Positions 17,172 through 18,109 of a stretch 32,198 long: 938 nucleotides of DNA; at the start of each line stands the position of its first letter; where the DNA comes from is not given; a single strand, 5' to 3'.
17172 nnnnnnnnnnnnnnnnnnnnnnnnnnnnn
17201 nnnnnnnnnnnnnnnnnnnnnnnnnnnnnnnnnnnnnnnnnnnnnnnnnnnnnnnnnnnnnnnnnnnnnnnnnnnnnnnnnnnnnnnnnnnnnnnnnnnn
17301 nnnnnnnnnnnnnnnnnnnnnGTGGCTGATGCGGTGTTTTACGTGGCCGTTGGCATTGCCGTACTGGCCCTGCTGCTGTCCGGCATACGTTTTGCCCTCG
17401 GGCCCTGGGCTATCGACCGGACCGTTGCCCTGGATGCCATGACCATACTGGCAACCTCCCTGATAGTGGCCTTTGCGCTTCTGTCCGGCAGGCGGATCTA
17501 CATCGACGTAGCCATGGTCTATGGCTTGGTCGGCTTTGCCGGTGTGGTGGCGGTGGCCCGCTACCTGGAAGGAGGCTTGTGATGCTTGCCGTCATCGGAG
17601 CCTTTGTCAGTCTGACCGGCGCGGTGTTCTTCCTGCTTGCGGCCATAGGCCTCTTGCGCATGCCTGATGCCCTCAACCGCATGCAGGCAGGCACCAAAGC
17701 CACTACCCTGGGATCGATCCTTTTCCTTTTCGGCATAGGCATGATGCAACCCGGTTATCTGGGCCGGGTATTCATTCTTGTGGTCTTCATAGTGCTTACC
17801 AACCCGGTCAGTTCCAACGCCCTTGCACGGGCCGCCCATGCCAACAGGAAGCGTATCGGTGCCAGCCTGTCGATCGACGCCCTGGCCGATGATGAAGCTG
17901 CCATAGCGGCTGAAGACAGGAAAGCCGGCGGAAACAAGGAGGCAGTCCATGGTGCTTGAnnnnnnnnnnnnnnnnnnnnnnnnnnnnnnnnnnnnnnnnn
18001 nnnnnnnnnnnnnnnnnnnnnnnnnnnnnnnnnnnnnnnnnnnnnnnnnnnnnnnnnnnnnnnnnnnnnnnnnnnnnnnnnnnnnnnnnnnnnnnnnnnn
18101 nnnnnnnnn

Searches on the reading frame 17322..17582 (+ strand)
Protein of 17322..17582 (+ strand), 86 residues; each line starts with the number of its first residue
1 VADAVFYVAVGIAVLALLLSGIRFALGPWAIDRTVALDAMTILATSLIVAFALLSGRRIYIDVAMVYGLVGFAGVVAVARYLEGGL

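Call 43: search_protein_families(library=pfam, proteins=[window:17322-17582:+])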
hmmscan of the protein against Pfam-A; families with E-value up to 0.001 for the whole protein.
window:17322-17582:+ (86 aa): 1 family
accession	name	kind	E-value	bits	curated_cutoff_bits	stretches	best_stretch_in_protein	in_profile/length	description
PF04066.18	MrpF_PhaF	-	5e-17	62.5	23.3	1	32-83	2-53/53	Multiple resistance and pH regulation protein F (MrpF / PhaF)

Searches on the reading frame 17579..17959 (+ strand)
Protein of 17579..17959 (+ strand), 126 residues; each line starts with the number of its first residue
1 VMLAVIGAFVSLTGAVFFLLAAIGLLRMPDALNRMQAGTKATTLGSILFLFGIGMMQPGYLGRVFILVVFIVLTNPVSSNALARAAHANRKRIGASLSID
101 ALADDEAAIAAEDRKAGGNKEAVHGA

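Call 43: search_protein_families(library=pfam, proteins=[window:17579-17959:+])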
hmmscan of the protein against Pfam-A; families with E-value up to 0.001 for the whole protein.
window:17579-17959:+ (126 aa): 1 family
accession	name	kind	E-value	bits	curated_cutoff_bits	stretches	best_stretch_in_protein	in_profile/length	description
PF03334.19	PhaG_MnhG_YufB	-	3.8e-23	81.9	23.4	1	12-87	3-80/80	Na+/H+ antiporter subunit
